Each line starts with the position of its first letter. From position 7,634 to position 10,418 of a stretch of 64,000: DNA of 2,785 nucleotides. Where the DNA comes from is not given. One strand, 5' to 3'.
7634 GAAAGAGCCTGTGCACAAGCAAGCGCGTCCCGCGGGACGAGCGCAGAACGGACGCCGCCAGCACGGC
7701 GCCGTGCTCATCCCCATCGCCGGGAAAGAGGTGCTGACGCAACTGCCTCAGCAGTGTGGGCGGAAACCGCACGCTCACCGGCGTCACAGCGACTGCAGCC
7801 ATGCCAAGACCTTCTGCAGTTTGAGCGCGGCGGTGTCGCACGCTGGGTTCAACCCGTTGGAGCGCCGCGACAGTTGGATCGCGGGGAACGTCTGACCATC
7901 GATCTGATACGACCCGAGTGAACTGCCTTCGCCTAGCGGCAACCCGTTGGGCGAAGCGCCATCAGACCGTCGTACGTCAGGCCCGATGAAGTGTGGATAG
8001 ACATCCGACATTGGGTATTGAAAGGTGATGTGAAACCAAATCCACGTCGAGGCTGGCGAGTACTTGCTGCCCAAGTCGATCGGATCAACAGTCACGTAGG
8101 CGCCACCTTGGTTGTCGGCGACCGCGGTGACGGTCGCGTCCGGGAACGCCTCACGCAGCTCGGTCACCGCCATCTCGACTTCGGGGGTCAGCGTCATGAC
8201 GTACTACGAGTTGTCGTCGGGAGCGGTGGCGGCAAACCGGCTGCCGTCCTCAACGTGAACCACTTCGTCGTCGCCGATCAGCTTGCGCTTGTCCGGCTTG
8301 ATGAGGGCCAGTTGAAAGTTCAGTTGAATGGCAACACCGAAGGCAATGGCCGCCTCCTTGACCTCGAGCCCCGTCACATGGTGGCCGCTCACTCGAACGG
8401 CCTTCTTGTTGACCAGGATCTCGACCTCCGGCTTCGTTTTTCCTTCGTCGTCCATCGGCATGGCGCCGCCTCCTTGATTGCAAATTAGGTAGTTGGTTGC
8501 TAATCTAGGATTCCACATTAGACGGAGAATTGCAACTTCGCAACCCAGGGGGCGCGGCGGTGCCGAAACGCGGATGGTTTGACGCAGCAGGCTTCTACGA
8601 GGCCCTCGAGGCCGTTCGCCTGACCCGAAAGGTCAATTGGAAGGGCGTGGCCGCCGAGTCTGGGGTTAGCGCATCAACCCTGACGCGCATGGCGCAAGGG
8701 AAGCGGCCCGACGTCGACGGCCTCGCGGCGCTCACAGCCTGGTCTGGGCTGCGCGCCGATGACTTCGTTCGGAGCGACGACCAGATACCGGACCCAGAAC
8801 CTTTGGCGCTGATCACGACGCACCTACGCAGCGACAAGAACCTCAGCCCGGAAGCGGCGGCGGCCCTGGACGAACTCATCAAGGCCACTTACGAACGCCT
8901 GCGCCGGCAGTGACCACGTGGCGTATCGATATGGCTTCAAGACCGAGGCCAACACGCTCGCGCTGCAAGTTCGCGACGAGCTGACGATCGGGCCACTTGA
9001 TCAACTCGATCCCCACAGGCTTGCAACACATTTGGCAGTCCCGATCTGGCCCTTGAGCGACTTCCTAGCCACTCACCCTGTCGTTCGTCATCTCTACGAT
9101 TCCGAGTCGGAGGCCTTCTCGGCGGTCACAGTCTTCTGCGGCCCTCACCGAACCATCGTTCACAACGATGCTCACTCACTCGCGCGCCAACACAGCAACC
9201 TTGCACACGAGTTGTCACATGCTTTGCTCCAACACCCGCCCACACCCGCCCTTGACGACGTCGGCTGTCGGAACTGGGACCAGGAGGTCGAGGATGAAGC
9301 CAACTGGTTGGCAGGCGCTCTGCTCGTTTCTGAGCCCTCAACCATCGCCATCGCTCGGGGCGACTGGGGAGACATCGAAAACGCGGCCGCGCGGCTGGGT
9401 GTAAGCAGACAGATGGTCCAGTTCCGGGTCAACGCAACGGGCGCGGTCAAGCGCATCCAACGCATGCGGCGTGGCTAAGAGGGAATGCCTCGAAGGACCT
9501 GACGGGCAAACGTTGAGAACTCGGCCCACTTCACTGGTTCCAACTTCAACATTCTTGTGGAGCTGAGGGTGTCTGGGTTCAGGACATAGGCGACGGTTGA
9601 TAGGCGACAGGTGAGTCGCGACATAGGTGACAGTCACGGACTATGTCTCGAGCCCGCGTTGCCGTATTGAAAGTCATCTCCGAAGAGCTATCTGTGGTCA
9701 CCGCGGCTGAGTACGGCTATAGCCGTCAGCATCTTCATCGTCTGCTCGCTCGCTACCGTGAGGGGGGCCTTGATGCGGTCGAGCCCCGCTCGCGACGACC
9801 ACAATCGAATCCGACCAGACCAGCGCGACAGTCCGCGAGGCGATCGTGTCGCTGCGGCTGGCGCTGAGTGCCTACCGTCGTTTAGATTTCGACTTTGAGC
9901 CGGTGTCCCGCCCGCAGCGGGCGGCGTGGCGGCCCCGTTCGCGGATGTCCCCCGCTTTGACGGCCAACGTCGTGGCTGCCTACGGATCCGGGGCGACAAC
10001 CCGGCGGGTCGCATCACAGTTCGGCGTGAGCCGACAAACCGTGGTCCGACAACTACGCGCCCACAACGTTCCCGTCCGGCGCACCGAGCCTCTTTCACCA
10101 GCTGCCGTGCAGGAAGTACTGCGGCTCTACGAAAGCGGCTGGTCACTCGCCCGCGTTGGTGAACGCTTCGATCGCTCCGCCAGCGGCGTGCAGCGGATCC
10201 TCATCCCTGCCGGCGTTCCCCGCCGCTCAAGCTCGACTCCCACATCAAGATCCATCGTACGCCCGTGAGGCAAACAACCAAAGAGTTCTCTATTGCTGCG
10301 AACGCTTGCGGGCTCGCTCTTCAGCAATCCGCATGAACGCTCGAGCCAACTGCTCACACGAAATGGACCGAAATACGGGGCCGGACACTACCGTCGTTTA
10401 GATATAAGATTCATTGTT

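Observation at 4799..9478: Ubl / Cys-poor E2-like / JAMM-E1 fusion array coupled to a large PD-(D/E)XK protein, with a divergent CapH/CapP-like HTH + ImmA pair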

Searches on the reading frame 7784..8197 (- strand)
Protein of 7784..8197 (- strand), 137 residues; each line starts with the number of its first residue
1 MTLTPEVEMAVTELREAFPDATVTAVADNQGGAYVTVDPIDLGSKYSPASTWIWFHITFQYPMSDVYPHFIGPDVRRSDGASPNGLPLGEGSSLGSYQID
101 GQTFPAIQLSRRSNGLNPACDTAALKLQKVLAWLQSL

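Call 3: search_protein_families(library=pfam, proteins=[window:7784-8197:-], max_evalue=0.1)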
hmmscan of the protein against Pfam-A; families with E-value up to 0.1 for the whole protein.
window:7784-8197:- (137 aa): 1 family
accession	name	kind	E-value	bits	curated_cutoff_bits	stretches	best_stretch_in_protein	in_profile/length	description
PF18472.7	HP1451_C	-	0.038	14.5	25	1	7-37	36-66/67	HP1451 C-terminal domain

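Call 4: search_protein_families(library=padloc, proteins=[window:7784-8197:-], max_evalue=0.1)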
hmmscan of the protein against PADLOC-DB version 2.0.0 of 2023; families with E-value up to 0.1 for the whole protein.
window:7784-8197:- (137 aa): 0 families

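Call 5: search_protein_families(library=ncbifam, proteins=[window:7784-8197:-], max_evalue=0.1)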
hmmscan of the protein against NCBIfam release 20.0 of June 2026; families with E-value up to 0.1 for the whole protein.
window:7784-8197:- (137 aa): 0 families

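Call 24: search_solved_structures(query=window:7784-8197:-, max_evalue=10, show_alignments=3)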
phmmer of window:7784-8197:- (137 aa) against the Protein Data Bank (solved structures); distinct sequences matched with E-value up to 10: 4.
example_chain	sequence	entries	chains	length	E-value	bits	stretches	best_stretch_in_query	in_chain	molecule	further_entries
5et1_A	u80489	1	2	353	0.82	13.2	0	71-134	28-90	Espin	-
5et0_A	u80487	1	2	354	0.83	13.2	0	71-134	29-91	Espin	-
2qc7_A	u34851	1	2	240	1.2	12.7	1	95-135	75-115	Endoplasmic reticulum protein ERp29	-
3ign_A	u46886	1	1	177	1.2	12.7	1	44-97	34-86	Diguanylate cyclase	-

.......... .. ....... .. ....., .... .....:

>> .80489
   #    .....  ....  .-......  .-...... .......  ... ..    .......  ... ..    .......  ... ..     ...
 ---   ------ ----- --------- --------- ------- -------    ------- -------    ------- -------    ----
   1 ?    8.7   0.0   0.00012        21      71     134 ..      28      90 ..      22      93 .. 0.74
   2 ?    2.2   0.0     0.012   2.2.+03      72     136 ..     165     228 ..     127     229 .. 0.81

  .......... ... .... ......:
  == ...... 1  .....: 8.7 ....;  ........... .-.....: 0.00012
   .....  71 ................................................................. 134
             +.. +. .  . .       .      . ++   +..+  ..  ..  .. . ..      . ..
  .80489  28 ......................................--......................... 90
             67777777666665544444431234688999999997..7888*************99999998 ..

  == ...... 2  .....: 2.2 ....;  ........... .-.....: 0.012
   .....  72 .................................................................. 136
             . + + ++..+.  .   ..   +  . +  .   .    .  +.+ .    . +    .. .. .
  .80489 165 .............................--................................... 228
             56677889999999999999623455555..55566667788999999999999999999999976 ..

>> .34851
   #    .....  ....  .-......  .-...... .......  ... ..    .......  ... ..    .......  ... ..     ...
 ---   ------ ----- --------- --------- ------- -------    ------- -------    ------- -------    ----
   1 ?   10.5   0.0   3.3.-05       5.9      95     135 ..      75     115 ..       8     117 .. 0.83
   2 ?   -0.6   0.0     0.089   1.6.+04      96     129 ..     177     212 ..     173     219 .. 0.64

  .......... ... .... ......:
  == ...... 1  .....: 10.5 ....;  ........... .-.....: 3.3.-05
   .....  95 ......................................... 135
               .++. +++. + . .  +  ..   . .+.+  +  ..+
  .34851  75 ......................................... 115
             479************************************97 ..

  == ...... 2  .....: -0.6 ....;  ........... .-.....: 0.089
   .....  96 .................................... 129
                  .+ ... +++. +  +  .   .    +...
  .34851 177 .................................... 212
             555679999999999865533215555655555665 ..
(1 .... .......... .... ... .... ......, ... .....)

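Call 49: find_homologous_proteins(query=window:7784-8197:-)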
Query window:7784-8197:- (137 aa): 410 proteins with E <= 0.001 among 428 candidates; the best 120 are listed.
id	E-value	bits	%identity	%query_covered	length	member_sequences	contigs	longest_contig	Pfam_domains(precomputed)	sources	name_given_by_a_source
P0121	5.1e-87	307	100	100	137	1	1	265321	-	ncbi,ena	-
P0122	1.6e-55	205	66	100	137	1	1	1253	-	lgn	-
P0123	1.7e-55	205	70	99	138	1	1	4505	-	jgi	jgi:hypothetical protein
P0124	1.3e-50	189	67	99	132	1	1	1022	-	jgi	jgi:hypothetical protein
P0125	6.3e-50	187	65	99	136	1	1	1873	-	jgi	jgi:hypothetical protein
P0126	1.3e-49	186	64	99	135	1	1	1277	-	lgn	-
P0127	1.7e-47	179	61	99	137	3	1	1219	-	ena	-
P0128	7.6e-47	177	61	98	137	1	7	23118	-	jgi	jgi:hypothetical protein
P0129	2.8e-46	175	63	98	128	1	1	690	-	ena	-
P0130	3.2e-45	172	61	98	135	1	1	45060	-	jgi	jgi:hypothetical protein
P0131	4.2e-45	171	63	98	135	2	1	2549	-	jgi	jgi:hypothetical protein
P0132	1.2e-44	170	61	98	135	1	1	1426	-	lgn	-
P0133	7.0e-44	167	63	99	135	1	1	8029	-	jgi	jgi:hypothetical protein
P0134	3.0e-43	165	64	98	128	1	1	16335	-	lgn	-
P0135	3.4e-43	165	60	99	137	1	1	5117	-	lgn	-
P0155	3.7e-37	146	57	98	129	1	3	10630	PF14462.12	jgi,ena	jgi:hypothetical protein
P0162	1.6e-36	144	59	95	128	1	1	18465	PF14462.12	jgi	jgi:hypothetical protein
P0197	7.0e-34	135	52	98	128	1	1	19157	PF14462.12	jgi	jgi:hypothetical protein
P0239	4.8e-32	129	53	98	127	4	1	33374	PF14462.12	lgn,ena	-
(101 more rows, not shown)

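Call 59: predict_structure(alignment_id=A1)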
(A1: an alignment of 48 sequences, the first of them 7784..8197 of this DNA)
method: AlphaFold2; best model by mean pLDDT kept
length: 137 residues; sequences in the alignment: 48
mean_pLDDT: 94.1   pTM: 0.87
mean pLDDT of the five models: 94.1, 92.8, 92.0, 91.4, 90.1
residues with pLDDT >= 90: 114; 70-90: 23; 50-70: 0; < 50: 0
segments of 3 or more residues with pLDDT < 50: none
pLDDT, mean of each block of 10 residues (from residue 1): 95 98 97 98 97 97 92 96 89 94 96 81 94 92
secondary structure, 60 per line:
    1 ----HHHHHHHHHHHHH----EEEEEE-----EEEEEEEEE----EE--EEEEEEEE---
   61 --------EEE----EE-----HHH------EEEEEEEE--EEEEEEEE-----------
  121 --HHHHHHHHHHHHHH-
elements in order: H5-17 E22-27 E33-41 E50-57 E69-71 E92-99 E102-109 H123-136

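Call 61: fold_search(model_id=the predicted structure, library=pdb)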
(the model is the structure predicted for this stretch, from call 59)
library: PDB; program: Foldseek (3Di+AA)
matches with E <= 10: 286; with E <= 0.001: 1
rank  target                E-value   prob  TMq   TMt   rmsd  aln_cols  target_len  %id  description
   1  9eae_C                8.5e-05  1.00  0.69  0.73   3.6       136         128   19  Structure of Citrobacter BubCD(D104A)-BubB (released 2025-09-24)
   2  3uid_A                2.3e-01  0.12  0.25  0.23  13.7       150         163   12  Crystal Structure of Protein Ms6760 from Mycobacterium smegmatis (released 2011-11-23)
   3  2laf_MODEL_1_A        4.2e-01  0.11  0.21  0.25  13.9       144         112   10  NMR solution structure of the N-terminal domain of the E. coli lipoprotein BamC (released 2011-06-01)
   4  3tgo_D                4.4e-01  0.12  0.21  0.17  13.2       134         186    9  Crystal structure of the E. coli BamCD complex (released 2011-09-28)
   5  2qpv_A                5.3e-01  0.06  0.16  0.16  13.5       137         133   13  Crystal structure of uncharacterized protein Atu1531 (released 2007-08-07)
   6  2dyt                  5.6e-01  0.25  0.41  0.29   9.4       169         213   10  The crystal structure of Saccharomyces cerevisiae Atg3 (released 2007-01-23)
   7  4ebr_A                6.2e-01  0.23  0.39  0.35   7.8       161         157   11  Crystal structure of Autophagic E2, Atg10 (released 2012-10-03)
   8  4oll                  6.2e-01  0.06  0.20  0.12  18.3       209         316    8  cAMP-binding acyltransferase from Mycobacterium smegmatis (released 2014-04-30)
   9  2yh6_A                6.6e-01  0.11  0.23  0.28  14.7       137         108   10  Structure of the N-terminal domain of BamC from E. coli (released 2011-05-25)
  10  3aac_B                8.3e-01  0.04  0.15  0.16  15.0       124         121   11  Small heat shock protein hsp14.0 with the mutations of I120F and I122F in the form II crystal (released 2010-11-17)
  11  4z3u_B                8.8e-01  0.07  0.20  0.13  14.1       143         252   12  PRV nuclear egress complex (released 2015-11-11)
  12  2yh6_C                9.3e-01  0.07  0.21  0.25  14.8       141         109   10  Structure of the N-terminal domain of BamC from E. coli (released 2011-05-25)
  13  2qre_A                9.8e-01  0.10  0.24  0.29  14.3       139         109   11  Crystal structure of the adenylate sensor from AMP-activated protein kinase in complex with 5-aminoimidazole-4-carboxa (released 2007-10-23)
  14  3tgo_C                9.8e-01  0.10  0.24  0.20  13.7       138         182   10  Crystal structure of the E. coli BamCD complex (released 2011-09-28)
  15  2yh6_D                9.8e-01  0.09  0.24  0.29  14.2       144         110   10  Structure of the N-terminal domain of BamC from E. coli (released 2011-05-25)
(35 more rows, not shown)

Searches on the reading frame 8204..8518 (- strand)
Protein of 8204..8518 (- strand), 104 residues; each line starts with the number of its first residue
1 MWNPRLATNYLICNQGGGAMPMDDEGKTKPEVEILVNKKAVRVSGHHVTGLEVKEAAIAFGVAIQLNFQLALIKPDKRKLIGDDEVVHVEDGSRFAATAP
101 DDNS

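Call 3: search_protein_families(library=pfam, proteins=[window:8204-8518:-], max_evalue=0.1)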
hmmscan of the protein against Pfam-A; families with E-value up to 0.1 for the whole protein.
window:8204-8518:- (104 aa): 2 families
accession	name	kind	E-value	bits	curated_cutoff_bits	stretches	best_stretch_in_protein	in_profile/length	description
PF14452.12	Multi_ubiq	-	3e-07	31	24.5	1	32-101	1-69/69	Multiubiquitin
PF02852.28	Pyr_redox_dim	-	0.0059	17.2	25.3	1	24-72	46-91/110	Pyridine nucleotide-disulphide oxidoreductase, dimerisation domain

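Call 4: search_protein_families(library=padloc, proteins=[window:8204-8518:-], max_evalue=0.1)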
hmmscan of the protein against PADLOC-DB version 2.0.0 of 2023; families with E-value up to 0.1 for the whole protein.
window:8204-8518:- (104 aa): 0 families

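Call 5: search_protein_families(library=ncbifam, proteins=[window:8204-8518:-], max_evalue=0.1)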
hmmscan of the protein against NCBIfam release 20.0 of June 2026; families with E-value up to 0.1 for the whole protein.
window:8204-8518:- (104 aa): 0 families

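Call 25: search_solved_structures(query=window:8204-8461:-, max_evalue=10, show_alignments=3)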
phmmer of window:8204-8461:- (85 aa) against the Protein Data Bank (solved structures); distinct sequences matched with E-value up to 10: 0.

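Call 80: search_protein_representatives(protein=window:8204-8461:-)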
Query: 85 residues. Proteins with E-value up to 0.001 (for the whole library): 332; up to 1e-10: 52; up to 1e-30: 1. The best 150 are listed.
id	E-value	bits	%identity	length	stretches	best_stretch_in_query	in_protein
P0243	8.2e-32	124.6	45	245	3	12-80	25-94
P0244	9.9e-29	114.8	40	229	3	11-85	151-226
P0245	2.7e-28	113.4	43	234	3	5-82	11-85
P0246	7.5e-23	96.1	45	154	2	12-85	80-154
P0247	2.8e-22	94.3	47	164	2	12-85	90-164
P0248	7.1e-22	93.0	44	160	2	12-85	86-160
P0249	4.6e-20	87.2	62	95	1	8-85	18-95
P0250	1.0e-19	86.1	42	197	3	13-78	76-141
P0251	1.4e-19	85.7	44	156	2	9-85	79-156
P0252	1.1e-18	82.9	38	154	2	12-85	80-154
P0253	7.0e-18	80.3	45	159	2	11-83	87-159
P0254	1.7e-17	79.0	56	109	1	7-85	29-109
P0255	5.8e-17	77.4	58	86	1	13-85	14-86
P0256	6.2e-17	77.3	42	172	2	11-85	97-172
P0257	1.5e-16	76.1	42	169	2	13-85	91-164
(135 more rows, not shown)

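Call 91: search_solved_structures(query=P0243, max_evalue=1, show_alignments=4)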
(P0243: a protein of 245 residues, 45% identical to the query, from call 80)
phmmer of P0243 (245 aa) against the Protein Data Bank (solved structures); distinct sequences matched with E-value up to 1: 0.

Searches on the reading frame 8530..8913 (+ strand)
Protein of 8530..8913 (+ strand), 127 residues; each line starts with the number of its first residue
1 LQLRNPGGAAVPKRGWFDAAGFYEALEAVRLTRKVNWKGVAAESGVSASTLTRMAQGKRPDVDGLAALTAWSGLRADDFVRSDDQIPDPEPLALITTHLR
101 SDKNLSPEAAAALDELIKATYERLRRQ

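Call 3: search_protein_families(library=pfam, proteins=[window:8530-8913:+], max_evalue=0.1)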
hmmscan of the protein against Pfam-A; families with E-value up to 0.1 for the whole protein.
window:8530-8913:+ (127 aa): 3 families
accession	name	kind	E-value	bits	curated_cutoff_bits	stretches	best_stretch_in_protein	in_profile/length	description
PF13560.12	HTH_31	-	0.00016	22.4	27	1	26-65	6-47/64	Helix-turn-helix domain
PF01381.28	HTH_3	-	0.0027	18.2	23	1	26-63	1-39/55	Helix-turn-helix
PF13384.12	HTH_23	-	0.049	13.9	24.6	0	26-54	8-37/50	Homeodomain-like domain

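Call 4: search_protein_families(library=padloc, proteins=[window:8530-8913:+], max_evalue=0.1)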
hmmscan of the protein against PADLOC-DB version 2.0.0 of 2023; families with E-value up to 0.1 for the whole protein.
window:8530-8913:+ (127 aa): 3 families
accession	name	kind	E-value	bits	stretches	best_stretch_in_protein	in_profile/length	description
PDLC03946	RmrA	-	0.0023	14.8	1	26-88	7-70/357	-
PDLC04142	capH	-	0.0044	16.1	1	22-119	7-97/103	capH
PDLC02926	HTH_VI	-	0.016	13.4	1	23-60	3-41/92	-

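Call 5: search_protein_families(library=ncbifam, proteins=[window:8530-8913:+], max_evalue=0.1)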
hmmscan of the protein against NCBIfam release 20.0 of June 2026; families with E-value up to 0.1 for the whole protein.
window:8530-8913:+ (127 aa): 0 families

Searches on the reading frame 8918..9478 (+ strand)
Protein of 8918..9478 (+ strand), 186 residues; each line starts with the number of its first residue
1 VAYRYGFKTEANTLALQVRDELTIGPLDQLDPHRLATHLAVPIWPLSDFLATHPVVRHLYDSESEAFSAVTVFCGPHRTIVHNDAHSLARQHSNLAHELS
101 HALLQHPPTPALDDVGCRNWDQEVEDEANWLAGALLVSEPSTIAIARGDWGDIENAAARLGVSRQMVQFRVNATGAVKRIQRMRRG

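Call 3: search_protein_families(library=pfam, proteins=[window:8918-9478:+], max_evalue=0.1)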
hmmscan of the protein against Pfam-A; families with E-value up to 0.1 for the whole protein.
window:8918-9478:+ (186 aa): 1 family
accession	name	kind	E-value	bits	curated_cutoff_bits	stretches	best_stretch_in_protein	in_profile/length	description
PF06114.19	Peptidase_M78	-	1.2e-18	67.5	22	1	76-171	27-122/123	IrrE N-terminal-like domain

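Call 4: search_protein_families(library=padloc, proteins=[window:8918-9478:+], max_evalue=0.1)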
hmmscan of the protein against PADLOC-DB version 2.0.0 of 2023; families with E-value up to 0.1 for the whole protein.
window:8918-9478:+ (186 aa): 13 families
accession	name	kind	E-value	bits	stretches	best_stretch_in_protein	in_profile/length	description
PDLC04141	capP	-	1.7e-07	29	1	60-171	36-150/242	capP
PDLC03944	RmrA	-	3.4e-07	27.7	1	66-139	172-245/384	-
PDLC03952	RmrA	-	3.4e-07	27.5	1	49-141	177-268/395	-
PDLC03954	RmrA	-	4.1e-07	27.2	1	58-140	174-255/380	-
PDLC03947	RmrA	-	1.1e-06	25.8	1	42-139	158-254/383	-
PDLC03953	RmrA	-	3.2e-05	21.3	1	79-179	196-288/373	-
PDLC03945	RmrA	-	5e-05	20.6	1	61-139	179-253/394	-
PDLC03948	RmrA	-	5.3e-05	20.3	1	65-140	179-254/397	-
PDLC03943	RmrA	-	9.1e-05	19.7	1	52-170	153-268/370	-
PDLC03949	RmrA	-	0.00056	16.9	1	78-176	176-267/363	-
PDLC03955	RmrA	-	0.00058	17.2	1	45-179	167-295/371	-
PDLC03956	RmrA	-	0.0024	15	1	80-139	195-250/399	-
PDLC03950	RmrA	-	0.02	11.9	1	77-147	182-249/369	-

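Call 5: search_protein_families(library=ncbifam, proteins=[window:8918-9478:+], max_evalue=0.1)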
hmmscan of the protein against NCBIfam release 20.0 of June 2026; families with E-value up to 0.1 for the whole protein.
window:8918-9478:+ (186 aa): 1 family
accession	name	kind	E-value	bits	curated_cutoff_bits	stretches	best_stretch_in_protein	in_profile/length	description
NF052239.1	antitox_spr1629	equivalog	4.4e-05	22.7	335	1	60-139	178-253/377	spr1629 family repressor/antitoxin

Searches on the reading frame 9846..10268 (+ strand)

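Call 3: search_protein_families(library=pfam, proteins=[window:9846-10268:+], max_evalue=0.1)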
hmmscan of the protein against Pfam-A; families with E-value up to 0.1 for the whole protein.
window:9846-10268:+ (140 aa): 19 families
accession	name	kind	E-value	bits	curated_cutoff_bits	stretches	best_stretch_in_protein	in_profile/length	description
PF13384.12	HTH_23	-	5.2e-09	36.1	24.6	2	42-72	10-40/50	Homeodomain-like domain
PF13936.12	HTH_38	-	3.8e-06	27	27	1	83-117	5-39/44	Helix-turn-helix domain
PF02796.21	HTH_7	-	5.2e-06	26.9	23.8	1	41-71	13-43/45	Helix-turn-helix domain of resolvase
PF13542.12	HTH_Tnp_ISL3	-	9.6e-06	25.4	27.4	1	29-73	7-50/51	Helix-turn-helix domain of transposase family ISL3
PF04545.22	Sigma70_r4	-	1.3e-05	25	24.1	1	42-68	13-39/50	Sigma-70, region 4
PF19575.5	HTH_58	-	4.9e-05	23.6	23.8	0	90-128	18-56/62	Helix-turn-helix domain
PF13518.12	HTH_28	-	8.8e-05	22.9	25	1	41-70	4-32/52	Helix-turn-helix domain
PF08281.18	Sigma70_r4_2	-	0.00095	19.2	25.7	0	85-117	12-45/54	Sigma-70, region 4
PF24964.1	DUF7769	-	0.0041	17.2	27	1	51-68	26-43/55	Domain of unknown function (DUF7769)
PF18024.7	HTH_50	-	0.0061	16.7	27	1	44-72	21-46/50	Helix-turn-helix domain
PF08279.18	HTH_11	-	0.023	15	25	0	54-71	20-37/55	HTH domain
PF13551.12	HTH_29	-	0.027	15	28.1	0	42-71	4-34/64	Winged helix-turn helix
PF13560.12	HTH_31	-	0.033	14.9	27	0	96-120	12-36/64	Helix-turn-helix domain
PF12840.13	HTH_20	-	0.049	14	27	0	45-71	14-40/51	Helix-turn-helix domain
PF12116.14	SpoIIID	-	0.052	14.1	27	1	48-70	18-40/82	Stage III sporulation protein D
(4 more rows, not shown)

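Call 94: search_protein_families(library=padloc, proteins=[window:9846-10268:+], max_evalue=0.1)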
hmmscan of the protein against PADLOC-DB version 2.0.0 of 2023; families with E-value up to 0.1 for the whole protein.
window:9846-10268:+ (140 aa): 2 families
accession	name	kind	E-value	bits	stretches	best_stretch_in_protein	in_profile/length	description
PDLC04133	mad1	-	0.001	17.3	1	50-79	6-35/60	mads_1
PDLC01857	CARF3--CARF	-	0.027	12.1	1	40-71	134-165/201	-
